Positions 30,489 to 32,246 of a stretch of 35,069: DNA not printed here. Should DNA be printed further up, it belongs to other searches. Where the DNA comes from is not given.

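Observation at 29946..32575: Autoregulated lexA followed by an exonuclease-Cho fusion translationally coupled to a SET methyltransferase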

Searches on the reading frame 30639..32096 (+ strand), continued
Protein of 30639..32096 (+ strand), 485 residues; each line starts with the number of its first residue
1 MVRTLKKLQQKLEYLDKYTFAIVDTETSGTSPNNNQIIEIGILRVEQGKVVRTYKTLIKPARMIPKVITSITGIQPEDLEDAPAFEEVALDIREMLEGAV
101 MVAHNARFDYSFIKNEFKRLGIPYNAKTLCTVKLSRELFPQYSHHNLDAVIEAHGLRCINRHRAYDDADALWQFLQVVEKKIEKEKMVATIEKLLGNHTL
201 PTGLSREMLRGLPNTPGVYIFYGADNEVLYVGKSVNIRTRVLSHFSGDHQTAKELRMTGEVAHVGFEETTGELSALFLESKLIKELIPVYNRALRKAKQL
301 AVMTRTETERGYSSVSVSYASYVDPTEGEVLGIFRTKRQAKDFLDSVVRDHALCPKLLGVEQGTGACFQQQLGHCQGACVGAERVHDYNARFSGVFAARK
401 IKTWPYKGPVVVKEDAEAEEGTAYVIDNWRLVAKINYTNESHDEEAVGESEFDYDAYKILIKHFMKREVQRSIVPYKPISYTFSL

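Call 13: find_encoding_contigs(protein=P0122, flank=5000, max_places=4)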
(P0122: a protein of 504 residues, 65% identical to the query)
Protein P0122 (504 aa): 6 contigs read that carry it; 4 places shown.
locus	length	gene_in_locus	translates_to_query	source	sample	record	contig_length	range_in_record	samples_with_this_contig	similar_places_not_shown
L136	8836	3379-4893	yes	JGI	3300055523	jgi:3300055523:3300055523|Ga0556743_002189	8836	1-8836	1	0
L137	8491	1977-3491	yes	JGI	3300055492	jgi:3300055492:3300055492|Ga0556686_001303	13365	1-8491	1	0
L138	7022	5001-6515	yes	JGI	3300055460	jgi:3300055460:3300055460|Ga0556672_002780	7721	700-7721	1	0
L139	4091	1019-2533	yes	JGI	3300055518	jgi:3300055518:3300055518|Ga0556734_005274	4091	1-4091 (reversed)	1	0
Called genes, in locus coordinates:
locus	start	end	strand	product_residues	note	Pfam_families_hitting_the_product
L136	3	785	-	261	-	?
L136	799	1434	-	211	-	PF09335:VTT_dom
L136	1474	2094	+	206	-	PF00717:Peptidase_S24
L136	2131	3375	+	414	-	PF00817:IMS, PF11799:IMS_C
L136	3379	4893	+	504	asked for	PF16473:Rv2179c-like (faint), PF00929:RNase_T, PF01541:GIY-YIG, PF27096:UvrC_M, PF27115:Cho_C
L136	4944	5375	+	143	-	PF00856:SET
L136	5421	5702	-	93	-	PF10685:KGG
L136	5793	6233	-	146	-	PF00574:CLP_protease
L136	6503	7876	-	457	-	-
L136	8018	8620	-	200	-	PF07352:Phage_Mu_Gam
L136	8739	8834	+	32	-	?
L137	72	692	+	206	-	PF00717:Peptidase_S24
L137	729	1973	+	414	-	PF00817:IMS, PF11799:IMS_C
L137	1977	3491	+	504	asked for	PF16473:Rv2179c-like (faint), PF00929:RNase_T, PF01541:GIY-YIG, PF27096:UvrC_M, PF27115:Cho_C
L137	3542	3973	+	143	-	PF00856:SET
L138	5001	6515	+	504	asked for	PF16473:Rv2179c-like (faint), PF00929:RNase_T, PF01541:GIY-YIG, PF27096:UvrC_M, PF27115:Cho_C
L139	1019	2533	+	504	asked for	PF16473:Rv2179c-like (faint), PF00929:RNase_T, PF01541:GIY-YIG, PF27096:UvrC_M, PF27115:Cho_C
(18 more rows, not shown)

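Call 14: find_encoding_contigs(protein=P0123, flank=5000, max_places=2)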
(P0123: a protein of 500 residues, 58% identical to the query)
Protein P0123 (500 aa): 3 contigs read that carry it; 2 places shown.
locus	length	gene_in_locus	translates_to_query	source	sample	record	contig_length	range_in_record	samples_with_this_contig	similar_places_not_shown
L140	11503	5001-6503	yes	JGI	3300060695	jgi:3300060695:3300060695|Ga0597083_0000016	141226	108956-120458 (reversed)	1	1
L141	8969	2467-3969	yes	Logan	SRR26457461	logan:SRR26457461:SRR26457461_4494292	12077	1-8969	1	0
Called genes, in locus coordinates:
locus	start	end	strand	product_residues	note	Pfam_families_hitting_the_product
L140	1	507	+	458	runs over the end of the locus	PF00753:Lactamase_B, PF23023:Anti-Pycsar_Apyc1, PF12706:Lactamase_B_2 (weak), PF16661:Lactamase_B_6, PF10996:Beta-Casp, PF07521:RMMBL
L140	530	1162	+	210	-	PF18306:LDcluster4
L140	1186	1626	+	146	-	PF05656:DUF805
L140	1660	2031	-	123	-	PF00453:Ribosomal_L20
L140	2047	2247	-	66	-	PF01632:Ribosomal_L35p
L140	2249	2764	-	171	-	PF05198:IF3_N, PF00707:IF3_C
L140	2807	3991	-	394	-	PF18676:MBG_2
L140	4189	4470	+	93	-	-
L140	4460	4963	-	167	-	-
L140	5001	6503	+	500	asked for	PF00929:RNase_T, PF01541:GIY-YIG, PF27096:UvrC_M, PF27115:Cho_C (weak)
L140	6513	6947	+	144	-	PF00856:SET (weak)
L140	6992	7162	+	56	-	-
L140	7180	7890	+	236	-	PF01988:VIT1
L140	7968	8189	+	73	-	-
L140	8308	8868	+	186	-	PF04542:Sigma70_r2, PF08281:Sigma70_r4_2, PF04545:Sigma70_r4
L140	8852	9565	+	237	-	-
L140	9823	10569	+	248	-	PF02424:ApbE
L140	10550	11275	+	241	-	PF04205:FMN_bind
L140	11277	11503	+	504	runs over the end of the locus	PF00175:NAD_binding_1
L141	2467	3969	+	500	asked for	PF00929:RNase_T, PF01541:GIY-YIG, PF27096:UvrC_M, PF27115:Cho_C (weak)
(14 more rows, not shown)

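Call 15: find_encoding_contigs(protein=P0127, flank=5000, max_places=3)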
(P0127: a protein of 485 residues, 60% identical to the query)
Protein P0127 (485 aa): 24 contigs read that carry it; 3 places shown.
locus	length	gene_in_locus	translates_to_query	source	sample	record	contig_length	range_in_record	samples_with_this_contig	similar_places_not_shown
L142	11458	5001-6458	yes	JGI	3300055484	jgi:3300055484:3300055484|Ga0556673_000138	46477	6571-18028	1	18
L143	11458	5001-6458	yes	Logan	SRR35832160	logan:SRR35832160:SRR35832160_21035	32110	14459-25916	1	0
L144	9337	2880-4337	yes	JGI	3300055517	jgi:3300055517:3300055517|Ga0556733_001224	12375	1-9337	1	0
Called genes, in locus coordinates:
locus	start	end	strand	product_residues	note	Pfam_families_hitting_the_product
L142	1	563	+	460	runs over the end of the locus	PF00753:Lactamase_B, PF23023:Anti-Pycsar_Apyc1, PF12706:Lactamase_B_2 (weak), PF16661:Lactamase_B_6, PF10996:Beta-Casp, PF07521:RMMBL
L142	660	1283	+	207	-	PF18306:LDcluster4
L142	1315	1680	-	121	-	PF00453:Ribosomal_L20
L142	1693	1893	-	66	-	PF01632:Ribosomal_L35p (weak)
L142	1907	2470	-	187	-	PF05198:IF3_N, PF00707:IF3_C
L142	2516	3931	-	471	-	PF17957:Big_7 (weak)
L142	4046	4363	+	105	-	-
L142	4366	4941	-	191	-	-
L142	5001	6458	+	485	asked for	PF00929:RNase_T, PF01541:GIY-YIG, PF27096:UvrC_M, PF27115:Cho_C (weak)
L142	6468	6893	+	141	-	PF00856:SET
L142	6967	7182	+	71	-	-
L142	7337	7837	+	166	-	PF18914:DUF5666 (weak)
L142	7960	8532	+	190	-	PF04542:Sigma70_r2, PF08281:Sigma70_r4_2, PF04545:Sigma70_r4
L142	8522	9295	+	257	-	-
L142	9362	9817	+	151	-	-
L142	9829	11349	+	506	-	PF03116:NQR2_RnfD_RnfE (weak), PF00175:NAD_binding_1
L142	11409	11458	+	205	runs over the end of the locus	-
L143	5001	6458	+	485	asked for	PF00929:RNase_T, PF01541:GIY-YIG, PF27096:UvrC_M, PF27115:Cho_C (weak)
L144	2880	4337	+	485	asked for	PF00929:RNase_T, PF01541:GIY-YIG, PF27096:UvrC_M, PF27115:Cho_C (weak)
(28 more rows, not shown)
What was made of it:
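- Tried and rejected: Look-ups of closer metagenomic homologues (calls 13-15) corrected this.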

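Call 18: find_related_loci(query=A1, collection=genome_contigs, flank=5000)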
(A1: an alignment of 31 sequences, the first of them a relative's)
Query A1 (485 aa) in genome_contigs; peptide patterns used: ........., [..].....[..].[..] (x = any residue, [..] = any of these).
600 stretches matched a pattern (row limit reached: there are more); 593 encode a relative of the query (tblastn E <= 1e-3); the best 80 are kept; 80 distinct loci.
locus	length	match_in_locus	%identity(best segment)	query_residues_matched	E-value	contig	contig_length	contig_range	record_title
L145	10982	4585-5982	45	15-482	2e-141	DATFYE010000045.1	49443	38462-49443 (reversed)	MAG TPA_asm: Syntrophorhabdales bacterium isolate SMAG_U9535 k141_336617, whole genome shotgun sequence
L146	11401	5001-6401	46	21-473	3e-135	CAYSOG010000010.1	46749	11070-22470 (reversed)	MAG TPA_asm: uncultured Gammaproteobacteria bacterium isolate SRP200132_co1_489 genome assembly, contig: NODE_1216_lengt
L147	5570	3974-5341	44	20-473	6e-133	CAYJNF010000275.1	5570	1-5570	MAG TPA_asm: uncultured Chitinophagales bacterium isolate ERP124720_co1_156 genome assembly, contig: NODE_15986_length_5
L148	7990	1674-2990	46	19-460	5e-132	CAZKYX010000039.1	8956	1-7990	MAG TPA_asm: uncultured Gammaproteobacteria bacterium isolate SRP286056_co1_17 genome assembly, contig: NODE_10305_lengt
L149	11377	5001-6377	44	15-470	1e-129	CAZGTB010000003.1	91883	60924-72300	MAG TPA_asm: uncultured Syntrophorhabdus sp. isolate SRP302447_co2_18 genome assembly, contig: NODE_782_length_91883_cov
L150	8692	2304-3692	45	20-481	1e-129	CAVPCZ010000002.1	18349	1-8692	MAG: Ignavibacteriota bacterium isolate MFD00032.bin.2.15 genome assembly, contig: contig_111612, whole genome shotgun s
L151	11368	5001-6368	46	20-473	8e-128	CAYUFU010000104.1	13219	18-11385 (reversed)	MAG TPA_asm: uncultured Chitinophagales bacterium isolate binchicken_co274_268 genome assembly, contig: NODE_11712_lengt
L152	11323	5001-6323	43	20-473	1e-127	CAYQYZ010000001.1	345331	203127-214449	MAG TPA_asm: uncultured Gammaproteobacteria bacterium isolate SRP286056_co1_376 genome assembly, contig: NODE_7_length_3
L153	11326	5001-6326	42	20-460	2e-122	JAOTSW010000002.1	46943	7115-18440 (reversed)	MAG: Chromatiales bacterium isolate 13_Jan_SF_Bin46 13_Jan_SF_Bin46_scaffold_44_c1, whole genome shotgun sequence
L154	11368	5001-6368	42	20-479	5e-122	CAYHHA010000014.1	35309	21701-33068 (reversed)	MAG TPA_asm: uncultured Gammaproteobacteria bacterium isolate ERP119702_co3_129 genome assembly, contig: NODE_632_length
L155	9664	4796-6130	42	12-460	3e-121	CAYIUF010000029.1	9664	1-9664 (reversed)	MAG TPA_asm: uncultured Gammaproteobacteria bacterium isolate ERP119705_co5_572 genome assembly, contig: NODE_9096_lengt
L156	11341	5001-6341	43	20-465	4e-120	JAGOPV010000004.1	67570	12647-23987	MAG: Candidatus Levyibacteriota bacterium isolate Gw_Eff_bin_218 Gw_Eff_563_length_67570_cov_9.700117, whole genome shot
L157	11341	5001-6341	42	21-466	6e-120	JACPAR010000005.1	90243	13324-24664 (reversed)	MAG: Candidatus Levyibacteriota bacterium isolate NC_groundwater_236_Ag_S-0.2um_36_14 S5_GD2017_2_S2_scaffold_379, whole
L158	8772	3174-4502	43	19-463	2e-119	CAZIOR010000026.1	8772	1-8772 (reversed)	MAG TPA_asm: uncultured Gammaproteobacteria bacterium isolate SRP298887_co1_352 genome assembly, contig: NODE_9221_lengt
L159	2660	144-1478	42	19-468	9e-124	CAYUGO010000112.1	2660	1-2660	MAG TPA_asm: uncultured Gammaproteobacteria bacterium isolate SRP107338_co1_147 genome assembly, contig: NODE_66122_leng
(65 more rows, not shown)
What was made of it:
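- Tried and rejected: Full-length nuclease alignment against genomes (call 18).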

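Call 26: find_encoding_contigs(protein=P0125, flank=4000, max_places=2)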
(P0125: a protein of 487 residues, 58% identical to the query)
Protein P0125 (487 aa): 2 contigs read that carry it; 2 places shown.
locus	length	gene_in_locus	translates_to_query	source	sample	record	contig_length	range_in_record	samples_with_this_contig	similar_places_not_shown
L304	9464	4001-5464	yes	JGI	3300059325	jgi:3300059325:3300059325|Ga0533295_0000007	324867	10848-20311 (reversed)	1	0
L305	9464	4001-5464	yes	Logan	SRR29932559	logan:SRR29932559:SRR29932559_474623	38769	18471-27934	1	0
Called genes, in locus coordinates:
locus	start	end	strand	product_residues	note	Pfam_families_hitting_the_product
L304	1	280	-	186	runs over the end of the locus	PF05198:IF3_N, PF00707:IF3_C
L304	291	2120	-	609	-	PF17957:Big_7 (faint), PF18676:MBG_2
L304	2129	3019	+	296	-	PF01828:Peptidase_A4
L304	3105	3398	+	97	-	-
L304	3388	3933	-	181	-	-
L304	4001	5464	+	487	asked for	PF00929:RNase_T, PF16473:Rv2179c-like (faint), PF01541:GIY-YIG (weak), PF27096:UvrC_M, PF27115:Cho_C (weak)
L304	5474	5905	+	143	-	PF00856:SET (weak)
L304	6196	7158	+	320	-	PF27854:Heavy_Cys_CGP (weak)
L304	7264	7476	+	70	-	-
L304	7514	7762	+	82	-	PF04226:Transgly_assoc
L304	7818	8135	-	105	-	PF03083:MtN3_slv (weak)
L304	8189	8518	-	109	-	-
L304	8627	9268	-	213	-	PF03575:Peptidase_S51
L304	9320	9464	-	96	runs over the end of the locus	-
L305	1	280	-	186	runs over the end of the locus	PF05198:IF3_N, PF00707:IF3_C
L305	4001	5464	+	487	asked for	PF00929:RNase_T, PF16473:Rv2179c-like (faint), PF01541:GIY-YIG (weak), PF27096:UvrC_M, PF27115:Cho_C (weak)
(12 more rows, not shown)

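Call 27: find_encoding_contigs(protein=P0133, flank=4000, max_places=2)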
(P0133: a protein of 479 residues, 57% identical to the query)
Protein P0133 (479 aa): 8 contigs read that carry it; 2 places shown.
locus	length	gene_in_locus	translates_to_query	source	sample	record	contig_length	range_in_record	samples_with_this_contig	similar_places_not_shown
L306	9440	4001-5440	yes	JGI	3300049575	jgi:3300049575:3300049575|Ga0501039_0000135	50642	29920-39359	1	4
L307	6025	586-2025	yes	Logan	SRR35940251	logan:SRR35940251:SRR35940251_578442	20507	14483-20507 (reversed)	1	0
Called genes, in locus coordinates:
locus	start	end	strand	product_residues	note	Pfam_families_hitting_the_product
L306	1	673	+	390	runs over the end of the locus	PF00270:DEAD, PF04851:ResIII, PF00271:Helicase_C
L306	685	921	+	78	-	-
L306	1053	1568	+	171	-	PF13473:Cupredoxin_1 (faint)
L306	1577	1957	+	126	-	PF07681:DoxX (weak)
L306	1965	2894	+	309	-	PF09864:MliC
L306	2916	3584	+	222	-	PF00160:Pro_isomerase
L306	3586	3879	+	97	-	PF09650:PHA_gran_rgn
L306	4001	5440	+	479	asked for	PF00929:RNase_T, PF01541:GIY-YIG (weak), PF27096:UvrC_M, PF27115:Cho_C (weak)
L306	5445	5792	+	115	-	PF01863:YgjP-like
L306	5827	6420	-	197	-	-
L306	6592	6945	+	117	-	PF21818:DUF6884 (weak)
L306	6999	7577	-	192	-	-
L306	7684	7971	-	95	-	-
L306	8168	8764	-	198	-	-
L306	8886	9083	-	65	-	-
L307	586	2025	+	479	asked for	PF00929:RNase_T, PF01541:GIY-YIG (weak), PF27096:UvrC_M, PF27115:Cho_C (weak)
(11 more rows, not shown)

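Call 39: find_encoding_contigs(protein=P0131, flank=4000, max_places=2)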
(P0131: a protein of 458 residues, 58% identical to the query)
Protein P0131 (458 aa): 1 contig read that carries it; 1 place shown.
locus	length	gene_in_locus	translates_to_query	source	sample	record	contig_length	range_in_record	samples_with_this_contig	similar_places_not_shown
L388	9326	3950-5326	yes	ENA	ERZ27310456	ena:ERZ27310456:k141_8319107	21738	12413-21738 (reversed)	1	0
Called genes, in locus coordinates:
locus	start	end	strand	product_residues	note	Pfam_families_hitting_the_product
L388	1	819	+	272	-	?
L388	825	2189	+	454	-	PF01566:Nramp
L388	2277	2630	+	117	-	-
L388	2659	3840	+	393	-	PF14397:ATPgrasp_ST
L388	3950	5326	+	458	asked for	PF00929:RNase_T, PF01541:GIY-YIG (weak), PF27096:UvrC_M, PF27115:Cho_C (weak)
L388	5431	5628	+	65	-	PF00313:CSD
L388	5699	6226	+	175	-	-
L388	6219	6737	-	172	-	PF01569:PAP2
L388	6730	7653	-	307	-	PF00781:DAGK_cat, PF19279:YegS_C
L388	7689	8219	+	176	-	PF09419:PGP_phosphatase, PF00702:Hydrolase, PF13419:HAD_2 (faint), PF13242:Hydrolase_like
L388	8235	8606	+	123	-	PF09945:DUF2177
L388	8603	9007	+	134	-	PF03073:TspO_MBR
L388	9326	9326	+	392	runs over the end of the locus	PF00149:Metallophos, PF12850:Metallophos_2 (weak)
